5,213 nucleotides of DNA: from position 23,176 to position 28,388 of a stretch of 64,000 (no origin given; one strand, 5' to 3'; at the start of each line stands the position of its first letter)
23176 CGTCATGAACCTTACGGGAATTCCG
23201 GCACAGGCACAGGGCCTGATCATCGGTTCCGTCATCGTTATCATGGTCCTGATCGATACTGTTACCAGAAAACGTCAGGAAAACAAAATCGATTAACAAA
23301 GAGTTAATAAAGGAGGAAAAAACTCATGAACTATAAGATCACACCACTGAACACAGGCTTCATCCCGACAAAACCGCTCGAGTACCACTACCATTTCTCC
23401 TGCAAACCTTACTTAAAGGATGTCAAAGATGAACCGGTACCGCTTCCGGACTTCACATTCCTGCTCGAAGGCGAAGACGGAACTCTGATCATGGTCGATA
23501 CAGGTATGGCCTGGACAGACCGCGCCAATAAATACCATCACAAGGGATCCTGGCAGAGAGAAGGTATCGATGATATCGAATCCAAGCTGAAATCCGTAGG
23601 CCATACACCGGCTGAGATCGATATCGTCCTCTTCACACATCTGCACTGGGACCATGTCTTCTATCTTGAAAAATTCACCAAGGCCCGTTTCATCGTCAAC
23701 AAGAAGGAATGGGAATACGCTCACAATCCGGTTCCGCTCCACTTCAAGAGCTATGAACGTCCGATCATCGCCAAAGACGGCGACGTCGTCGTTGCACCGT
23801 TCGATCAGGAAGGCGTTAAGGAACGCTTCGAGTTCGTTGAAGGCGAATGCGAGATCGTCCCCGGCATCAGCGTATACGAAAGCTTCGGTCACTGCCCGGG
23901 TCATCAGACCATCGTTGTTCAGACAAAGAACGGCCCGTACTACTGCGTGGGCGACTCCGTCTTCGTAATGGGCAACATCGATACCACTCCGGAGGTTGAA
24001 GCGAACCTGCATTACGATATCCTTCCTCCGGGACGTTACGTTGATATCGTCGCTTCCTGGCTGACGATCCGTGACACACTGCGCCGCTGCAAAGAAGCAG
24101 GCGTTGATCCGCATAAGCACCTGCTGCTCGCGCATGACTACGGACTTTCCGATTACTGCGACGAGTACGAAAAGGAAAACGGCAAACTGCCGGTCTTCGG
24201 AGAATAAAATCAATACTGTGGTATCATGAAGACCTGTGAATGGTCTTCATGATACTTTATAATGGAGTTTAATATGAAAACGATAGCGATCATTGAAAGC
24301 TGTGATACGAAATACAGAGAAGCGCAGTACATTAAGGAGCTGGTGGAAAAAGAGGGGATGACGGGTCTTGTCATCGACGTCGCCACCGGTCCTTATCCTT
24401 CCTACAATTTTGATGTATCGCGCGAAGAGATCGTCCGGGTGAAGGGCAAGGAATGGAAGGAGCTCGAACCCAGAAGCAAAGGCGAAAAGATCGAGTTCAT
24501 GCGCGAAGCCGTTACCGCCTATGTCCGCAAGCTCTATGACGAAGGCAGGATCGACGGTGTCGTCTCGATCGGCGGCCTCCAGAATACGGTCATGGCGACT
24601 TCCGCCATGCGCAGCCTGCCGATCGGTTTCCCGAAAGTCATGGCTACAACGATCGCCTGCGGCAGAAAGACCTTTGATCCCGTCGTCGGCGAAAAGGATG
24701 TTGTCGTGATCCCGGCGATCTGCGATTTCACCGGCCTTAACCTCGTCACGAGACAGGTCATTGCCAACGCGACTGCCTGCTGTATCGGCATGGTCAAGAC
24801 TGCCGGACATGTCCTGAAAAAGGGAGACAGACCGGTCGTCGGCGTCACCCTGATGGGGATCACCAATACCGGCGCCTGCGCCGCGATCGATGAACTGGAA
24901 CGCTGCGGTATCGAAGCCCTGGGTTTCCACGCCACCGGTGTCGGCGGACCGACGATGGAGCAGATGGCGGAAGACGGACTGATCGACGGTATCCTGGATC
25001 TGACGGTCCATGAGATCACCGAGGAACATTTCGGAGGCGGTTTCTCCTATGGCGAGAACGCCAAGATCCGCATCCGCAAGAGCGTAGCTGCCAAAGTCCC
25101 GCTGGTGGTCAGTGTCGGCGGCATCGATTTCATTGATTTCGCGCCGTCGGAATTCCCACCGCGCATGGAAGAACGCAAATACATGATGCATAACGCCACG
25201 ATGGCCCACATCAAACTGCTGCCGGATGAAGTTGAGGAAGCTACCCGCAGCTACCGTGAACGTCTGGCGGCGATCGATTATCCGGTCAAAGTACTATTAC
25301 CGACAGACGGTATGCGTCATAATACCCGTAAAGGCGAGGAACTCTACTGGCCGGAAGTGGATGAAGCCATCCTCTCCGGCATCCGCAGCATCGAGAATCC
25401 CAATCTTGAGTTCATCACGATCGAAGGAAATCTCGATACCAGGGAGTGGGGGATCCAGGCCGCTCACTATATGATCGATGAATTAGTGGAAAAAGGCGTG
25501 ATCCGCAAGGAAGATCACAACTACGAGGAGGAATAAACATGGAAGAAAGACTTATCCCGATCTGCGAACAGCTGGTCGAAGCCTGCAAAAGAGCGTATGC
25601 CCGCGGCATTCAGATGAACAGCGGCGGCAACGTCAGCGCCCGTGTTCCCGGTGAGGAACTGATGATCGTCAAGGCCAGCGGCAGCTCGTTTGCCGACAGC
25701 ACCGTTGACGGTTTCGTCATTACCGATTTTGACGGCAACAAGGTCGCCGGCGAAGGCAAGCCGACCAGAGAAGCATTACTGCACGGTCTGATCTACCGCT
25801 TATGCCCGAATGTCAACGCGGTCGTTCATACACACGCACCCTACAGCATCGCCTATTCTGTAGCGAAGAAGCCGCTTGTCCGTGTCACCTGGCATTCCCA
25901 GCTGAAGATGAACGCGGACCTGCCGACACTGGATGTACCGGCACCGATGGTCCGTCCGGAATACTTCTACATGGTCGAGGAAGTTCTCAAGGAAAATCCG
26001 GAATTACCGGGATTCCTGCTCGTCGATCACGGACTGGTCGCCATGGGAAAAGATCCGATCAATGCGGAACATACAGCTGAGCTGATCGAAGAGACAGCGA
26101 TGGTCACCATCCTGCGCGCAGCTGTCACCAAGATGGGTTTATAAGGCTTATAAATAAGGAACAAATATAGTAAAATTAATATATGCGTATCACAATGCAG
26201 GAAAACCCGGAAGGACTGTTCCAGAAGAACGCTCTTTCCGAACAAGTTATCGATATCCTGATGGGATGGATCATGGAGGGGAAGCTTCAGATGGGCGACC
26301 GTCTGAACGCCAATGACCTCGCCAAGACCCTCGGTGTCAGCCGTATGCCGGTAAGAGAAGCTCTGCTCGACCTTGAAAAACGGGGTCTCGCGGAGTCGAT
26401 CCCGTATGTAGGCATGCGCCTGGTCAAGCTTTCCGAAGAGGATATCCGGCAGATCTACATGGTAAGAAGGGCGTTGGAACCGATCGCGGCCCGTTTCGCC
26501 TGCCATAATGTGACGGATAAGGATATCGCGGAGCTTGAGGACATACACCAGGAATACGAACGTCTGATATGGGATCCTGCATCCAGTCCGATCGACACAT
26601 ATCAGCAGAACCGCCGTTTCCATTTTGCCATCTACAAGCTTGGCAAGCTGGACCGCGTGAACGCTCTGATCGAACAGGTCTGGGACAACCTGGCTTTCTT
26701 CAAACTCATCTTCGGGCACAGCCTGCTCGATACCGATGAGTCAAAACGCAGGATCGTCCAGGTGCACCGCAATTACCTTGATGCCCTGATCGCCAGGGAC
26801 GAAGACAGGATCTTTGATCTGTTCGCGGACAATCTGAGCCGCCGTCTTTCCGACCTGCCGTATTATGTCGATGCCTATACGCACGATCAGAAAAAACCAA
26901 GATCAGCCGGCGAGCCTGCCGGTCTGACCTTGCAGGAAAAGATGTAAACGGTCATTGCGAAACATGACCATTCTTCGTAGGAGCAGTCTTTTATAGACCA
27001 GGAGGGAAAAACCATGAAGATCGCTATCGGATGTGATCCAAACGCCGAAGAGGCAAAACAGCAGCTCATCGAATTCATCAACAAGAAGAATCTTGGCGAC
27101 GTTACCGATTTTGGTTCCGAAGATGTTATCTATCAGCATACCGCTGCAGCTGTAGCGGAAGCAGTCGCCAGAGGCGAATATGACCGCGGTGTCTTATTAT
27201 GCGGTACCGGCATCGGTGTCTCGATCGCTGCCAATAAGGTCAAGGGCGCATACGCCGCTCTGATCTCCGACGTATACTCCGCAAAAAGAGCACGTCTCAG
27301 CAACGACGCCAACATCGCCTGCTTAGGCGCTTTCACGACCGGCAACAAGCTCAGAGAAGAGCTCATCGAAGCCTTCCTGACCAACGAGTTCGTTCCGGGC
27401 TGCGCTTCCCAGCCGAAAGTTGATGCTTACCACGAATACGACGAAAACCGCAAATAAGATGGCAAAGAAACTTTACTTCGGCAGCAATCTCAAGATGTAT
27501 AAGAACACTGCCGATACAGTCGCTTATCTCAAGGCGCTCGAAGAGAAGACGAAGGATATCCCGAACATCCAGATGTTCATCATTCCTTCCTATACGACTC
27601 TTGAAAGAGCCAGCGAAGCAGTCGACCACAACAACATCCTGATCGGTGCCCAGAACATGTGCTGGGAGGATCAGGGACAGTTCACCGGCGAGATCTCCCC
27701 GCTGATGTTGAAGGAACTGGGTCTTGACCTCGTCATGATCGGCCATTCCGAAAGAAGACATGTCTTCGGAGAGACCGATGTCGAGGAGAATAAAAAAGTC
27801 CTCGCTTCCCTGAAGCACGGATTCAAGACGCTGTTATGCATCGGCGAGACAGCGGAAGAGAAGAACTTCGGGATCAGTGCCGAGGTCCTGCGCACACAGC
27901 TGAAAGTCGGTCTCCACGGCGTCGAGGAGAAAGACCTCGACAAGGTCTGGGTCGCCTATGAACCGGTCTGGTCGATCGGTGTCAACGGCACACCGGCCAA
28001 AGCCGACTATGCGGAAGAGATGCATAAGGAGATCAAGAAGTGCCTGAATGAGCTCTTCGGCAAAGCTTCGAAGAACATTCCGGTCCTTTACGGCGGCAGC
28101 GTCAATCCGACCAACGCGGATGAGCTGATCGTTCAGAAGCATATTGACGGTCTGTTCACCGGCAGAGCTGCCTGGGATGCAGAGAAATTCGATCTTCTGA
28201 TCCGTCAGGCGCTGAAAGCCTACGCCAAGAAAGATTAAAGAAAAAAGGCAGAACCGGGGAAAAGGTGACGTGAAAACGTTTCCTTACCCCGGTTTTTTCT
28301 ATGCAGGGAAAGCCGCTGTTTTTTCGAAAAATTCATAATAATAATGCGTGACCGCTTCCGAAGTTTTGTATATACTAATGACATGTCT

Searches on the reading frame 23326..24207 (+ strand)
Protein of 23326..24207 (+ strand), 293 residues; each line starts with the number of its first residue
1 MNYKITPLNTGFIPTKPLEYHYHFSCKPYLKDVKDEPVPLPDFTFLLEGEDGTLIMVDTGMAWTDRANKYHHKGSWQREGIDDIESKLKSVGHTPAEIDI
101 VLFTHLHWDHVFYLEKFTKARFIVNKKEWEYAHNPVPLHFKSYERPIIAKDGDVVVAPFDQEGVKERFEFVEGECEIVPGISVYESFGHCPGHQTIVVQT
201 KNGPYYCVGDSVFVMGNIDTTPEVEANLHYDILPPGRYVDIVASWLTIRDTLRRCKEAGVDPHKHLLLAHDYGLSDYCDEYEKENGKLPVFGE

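Call 63: search_protein_families(library=pfam, proteins=[window:23326-24207:+], max_evalue=0.00001)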
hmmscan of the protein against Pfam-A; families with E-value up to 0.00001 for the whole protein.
window:23326-24207:+ (293 aa): 1 family
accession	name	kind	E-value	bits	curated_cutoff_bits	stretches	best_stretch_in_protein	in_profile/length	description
PF00753.33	Lactamase_B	-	2.2e-18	67.3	22.7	1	43-234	7-166/196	Metallo-beta-lactamase superfamily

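Call 72: search_protein_families(library=ncbifam, proteins=[window:23326-24207:+], max_evalue=1e-20)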
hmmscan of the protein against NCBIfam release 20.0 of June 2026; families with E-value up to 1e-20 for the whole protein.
window:23326-24207:+ (293 aa): 0 families

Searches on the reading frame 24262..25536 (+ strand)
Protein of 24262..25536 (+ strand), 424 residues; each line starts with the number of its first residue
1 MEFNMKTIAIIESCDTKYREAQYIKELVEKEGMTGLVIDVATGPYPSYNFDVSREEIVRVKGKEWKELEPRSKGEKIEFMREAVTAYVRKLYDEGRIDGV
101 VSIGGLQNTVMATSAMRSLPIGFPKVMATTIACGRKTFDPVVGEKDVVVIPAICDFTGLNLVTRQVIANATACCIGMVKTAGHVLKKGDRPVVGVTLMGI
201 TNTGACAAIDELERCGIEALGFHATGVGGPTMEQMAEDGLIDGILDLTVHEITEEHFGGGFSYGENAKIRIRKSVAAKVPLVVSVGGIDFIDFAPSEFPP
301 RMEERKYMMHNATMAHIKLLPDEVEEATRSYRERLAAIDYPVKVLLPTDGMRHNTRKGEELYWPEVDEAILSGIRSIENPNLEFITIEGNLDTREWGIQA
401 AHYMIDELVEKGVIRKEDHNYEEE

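Call 63: search_protein_families(library=pfam, proteins=[window:24262-25536:+], max_evalue=0.00001)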
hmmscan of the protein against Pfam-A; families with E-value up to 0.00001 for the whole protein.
window:24262-25536:+ (424 aa): 2 families
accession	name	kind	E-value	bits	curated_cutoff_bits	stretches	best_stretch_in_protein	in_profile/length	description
PF23189.1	UPF0261_C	-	4e-53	180.3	27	1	190-404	1-214/218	Uncharacterised protein family (UPF0261) C-terminal domain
PF06792.17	UPF0261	-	2.3e-52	178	27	1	6-181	1-174/176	Uncharacterised protein family (UPF0261) N-terminal domain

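Call 84: search_protein_families(library=ncbifam, proteins=[window:24262-25536:+], max_evalue=1e-8)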
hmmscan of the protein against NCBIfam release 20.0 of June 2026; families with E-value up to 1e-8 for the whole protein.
window:24262-25536:+ (424 aa): 4 families
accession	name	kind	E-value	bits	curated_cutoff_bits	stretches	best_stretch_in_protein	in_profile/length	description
NF002674.0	PRK02399.1-2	subfamily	6.1e-100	334.8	335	1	5-408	2-401/410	hypothetical protein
NF002673.0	PRK02399.1-1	equivalog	6.9e-75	252.5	520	1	5-376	2-365/404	hypothetical protein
NF002676.0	PRK02399.1-4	equivalog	1.3e-69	235.1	556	1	4-416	3-411/415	hypothetical protein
NF002675.0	PRK02399.1-3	equivalog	1.4e-63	215.1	648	1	5-375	1-361/398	hypothetical protein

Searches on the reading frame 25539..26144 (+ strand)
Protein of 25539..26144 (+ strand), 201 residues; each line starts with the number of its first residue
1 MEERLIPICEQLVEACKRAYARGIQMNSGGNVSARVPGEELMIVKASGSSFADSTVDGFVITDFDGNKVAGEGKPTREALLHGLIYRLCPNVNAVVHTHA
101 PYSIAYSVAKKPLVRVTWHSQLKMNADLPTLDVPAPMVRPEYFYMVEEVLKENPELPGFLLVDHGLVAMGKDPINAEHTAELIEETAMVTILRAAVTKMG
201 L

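Call 63: search_protein_families(library=pfam, proteins=[window:25539-26144:+], max_evalue=0.00001)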
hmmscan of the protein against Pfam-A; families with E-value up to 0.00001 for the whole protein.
window:25539-26144:+ (201 aa): 1 family
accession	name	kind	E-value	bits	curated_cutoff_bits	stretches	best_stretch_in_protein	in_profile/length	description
PF00596.27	Aldolase_II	-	1.3e-34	120.1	22.2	1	10-189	1-181/183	Class II Aldolase and Adducin N-terminal domain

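Call 72: search_protein_families(library=ncbifam, proteins=[window:25539-26144:+], max_evalue=1e-20)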
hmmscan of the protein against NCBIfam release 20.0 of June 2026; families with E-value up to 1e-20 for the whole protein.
window:25539-26144:+ (201 aa): 7 families
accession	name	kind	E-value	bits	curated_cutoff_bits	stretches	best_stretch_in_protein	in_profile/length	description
NF005123.0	PRK06557.1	subfamily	9.6e-27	94.1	251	1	22-192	26-194/223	L-ribulose-5-phosphate 4-epimerase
NF006672.0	PRK09220.1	equivalog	5.5e-22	78.2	226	0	8-110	11-112/209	methylthioribulose 1-phosphate dehydratase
NF006208.0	PRK08333.1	equivalog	6.1e-22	78.2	267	1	9-194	6-184/189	aldolase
NF043034.1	OxoTetrPhDc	equivalog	1.1e-21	77.5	250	1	10-192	7-187/205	3-oxo-tetronate 4-phosphate decarboxylase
NF040649.1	FucA_Meth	equivalog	1.3e-21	77.4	250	1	11-193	5-176/179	L-fuculose phosphate aldolase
TIGR03328.1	salvage_mtnB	equivalog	3.5e-21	75.6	137.05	0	12-184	1-182/194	methylthioribulose 1-phosphate dehydratase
NF006047.0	PRK08193.1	subfamily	7.7e-21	74.7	257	0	22-196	19-202/231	L-ribulose-5-phosphate 4-epimerase AraD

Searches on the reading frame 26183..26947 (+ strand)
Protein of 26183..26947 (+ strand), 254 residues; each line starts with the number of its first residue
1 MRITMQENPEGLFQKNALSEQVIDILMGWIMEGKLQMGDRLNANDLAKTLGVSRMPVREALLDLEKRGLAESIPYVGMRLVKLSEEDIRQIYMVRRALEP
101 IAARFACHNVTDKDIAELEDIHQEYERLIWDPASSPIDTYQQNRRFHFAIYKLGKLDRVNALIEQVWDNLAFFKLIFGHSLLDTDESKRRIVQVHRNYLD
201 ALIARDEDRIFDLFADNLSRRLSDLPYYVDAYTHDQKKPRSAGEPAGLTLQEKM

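Call 63: search_protein_families(library=pfam, proteins=[window:26183-26947:+], max_evalue=0.00001)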
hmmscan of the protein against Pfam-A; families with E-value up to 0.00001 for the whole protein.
window:26183-26947:+ (254 aa): 2 families
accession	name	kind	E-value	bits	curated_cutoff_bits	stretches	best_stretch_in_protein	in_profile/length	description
PF07729.17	FCD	-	2.4e-20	73.7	24.3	1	90-212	1-117/125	FCD domain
PF00392.27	GntR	-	5e-15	55.4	27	1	18-78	1-62/64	Bacterial regulatory proteins, gntR family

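Call 84: search_protein_families(library=ncbifam, proteins=[window:26183-26947:+], max_evalue=1e-8)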
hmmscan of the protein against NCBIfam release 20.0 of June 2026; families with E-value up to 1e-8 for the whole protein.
window:26183-26947:+ (254 aa): 6 families
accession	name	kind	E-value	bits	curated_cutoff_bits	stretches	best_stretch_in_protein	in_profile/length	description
TIGR03338.1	phnR_burk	equivalog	3.7e-21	75.7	271.5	1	12-217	6-205/212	phosphonate utilization associated transcriptional regulator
NF008504.0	PRK11414.1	equivalog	5e-20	72.2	225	1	17-209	11-199/221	GntR family transcriptional regulator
NF003011.0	PRK03837.1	subfamily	2.9e-10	40.2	260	0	13-70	9-67/241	transcriptional regulator NanR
NF007741.0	PRK10421.1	equivalog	6.1e-10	38.9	311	0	16-72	6-63/262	transcriptional regulator LldR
NF007001.0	PRK09464.1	equivalog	1.7e-09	37.7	330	0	15-127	8-136/254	pyruvate dehydrogenase complex transcriptional repressor PdhR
NF007588.0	PRK10225.1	equivalog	7.6e-09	35.2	442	0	27-207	19-213/257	Uxu operon transcriptional regulator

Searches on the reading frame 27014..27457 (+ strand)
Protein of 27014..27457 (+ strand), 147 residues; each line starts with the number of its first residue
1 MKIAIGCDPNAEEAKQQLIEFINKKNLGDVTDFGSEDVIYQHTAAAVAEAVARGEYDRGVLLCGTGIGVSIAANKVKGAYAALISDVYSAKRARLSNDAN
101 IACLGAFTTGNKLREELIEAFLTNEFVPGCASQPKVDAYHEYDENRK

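Call 63: search_protein_families(library=pfam, proteins=[window:27014-27457:+], max_evalue=0.00001)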
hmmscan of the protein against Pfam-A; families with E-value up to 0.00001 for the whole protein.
window:27014-27457:+ (147 aa): 1 family
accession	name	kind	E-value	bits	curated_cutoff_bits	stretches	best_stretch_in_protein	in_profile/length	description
PF02502.23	LacAB_rpiB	-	9.2e-42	142.7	24.7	1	3-137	1-136/138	Ribose/Galactose Isomerase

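Call 72: search_protein_families(library=ncbifam, proteins=[window:27014-27457:+], max_evalue=1e-20)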
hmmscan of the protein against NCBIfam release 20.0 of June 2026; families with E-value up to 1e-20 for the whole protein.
window:27014-27457:+ (147 aa): 8 families
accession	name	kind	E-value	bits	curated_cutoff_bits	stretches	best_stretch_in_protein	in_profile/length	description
NF004051.0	PRK05571.1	subfamily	2e-40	138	135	1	1-143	2-146/149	ribose-5-phosphate isomerase B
NF051858.1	EryPhIsonDerIRhiz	equivalog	6.7e-36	123.6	240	1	1-144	1-148/150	D-erythrulose-4-phosphate isomerase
TIGR02133.1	RPI_actino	equivalog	1.9e-32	112.2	168.2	1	1-143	1-146/148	ribose-5-phosphate isomerase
TIGR00689.1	rpiB_lacA_lacB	subfamily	1.5e-31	109.3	88.3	1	3-143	1-143/145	RpiB/LacA/LacB family sugar-phosphate isomerase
TIGR01120.1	rpiB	equivalog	1.2e-30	106.4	138.65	1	2-130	1-131/143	ribose 5-phosphate isomerase B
NF006381.0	PRK08622.1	equivalog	4.5e-29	101.4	234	1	1-133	1-135/171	galactose-6-phosphate isomerase subunit LacB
TIGR01119.1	lacB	equivalog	2.1e-24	86.1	312.55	1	1-129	1-131/171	galactose-6-phosphate isomerase subunit LacB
NF009258.0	PRK12615.1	equivalog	2.6e-21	76.2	325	1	1-127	1-129/171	galactose-6-phosphate isomerase subunit LacB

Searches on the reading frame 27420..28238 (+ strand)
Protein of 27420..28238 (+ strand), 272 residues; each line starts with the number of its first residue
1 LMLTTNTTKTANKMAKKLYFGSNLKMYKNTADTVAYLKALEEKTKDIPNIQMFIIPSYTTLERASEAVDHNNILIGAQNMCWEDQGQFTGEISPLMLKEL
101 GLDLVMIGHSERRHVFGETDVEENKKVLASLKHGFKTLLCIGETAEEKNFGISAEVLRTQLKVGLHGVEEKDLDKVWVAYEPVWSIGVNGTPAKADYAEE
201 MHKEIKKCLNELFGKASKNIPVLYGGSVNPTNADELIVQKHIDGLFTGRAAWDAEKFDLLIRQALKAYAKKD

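Call 63: search_protein_families(library=pfam, proteins=[window:27420-28238:+], max_evalue=0.00001)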
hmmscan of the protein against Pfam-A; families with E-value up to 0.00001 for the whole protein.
window:27420-28238:+ (272 aa): 1 family
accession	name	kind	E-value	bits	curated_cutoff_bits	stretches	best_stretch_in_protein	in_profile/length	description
PF00121.24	TIM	-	1.4e-76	257.7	20.1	1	22-263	5-244/245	Triosephosphate isomerase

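Call 72: search_protein_families(library=ncbifam, proteins=[window:27465-28238:+], max_evalue=1e-20)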
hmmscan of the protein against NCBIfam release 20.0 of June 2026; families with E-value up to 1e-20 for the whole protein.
window:27465-28238:+ (257 aa): 8 families
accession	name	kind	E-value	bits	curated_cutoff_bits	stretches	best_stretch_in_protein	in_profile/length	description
NF011497.0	PRK14905.1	equivalog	2.6e-115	385.5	485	1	1-254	4-264/357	triosephosphate isomerase/PTS system glucose/sucrose-specific transporter subunit IIB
NF012036.0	PRK15492.1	equivalog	7.9e-112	372.9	509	1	1-249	3-258/261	triosephosphate isomerase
NF000722.0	PRK00042.2-1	equivalog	1.3e-90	303.1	293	1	2-253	3-252/256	triose-phosphate isomerase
NF010569.0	PRK13962.1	equivalog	3.8e-69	233.5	883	1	5-247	401-642/645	bifunctional phosphoglycerate kinase/triosephosphate isomerase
NF000728.0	PRK00042.3-2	equivalog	9.7e-48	162.7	255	1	5-248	3-228/231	triose-phosphate isomerase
NF011163.0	PRK14565.1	equivalog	1.5e-42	145.9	298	1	7-253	7-238/240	triosephosphate isomerase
TIGR00419.1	tim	equivalog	1.4e-40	139.6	130.6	1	7-237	4-225/228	triose-phosphate isomerase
NF000729.0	PRK00042.3-3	equivalog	9.3e-31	107.5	309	1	14-246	14-231/234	triose-phosphate isomerase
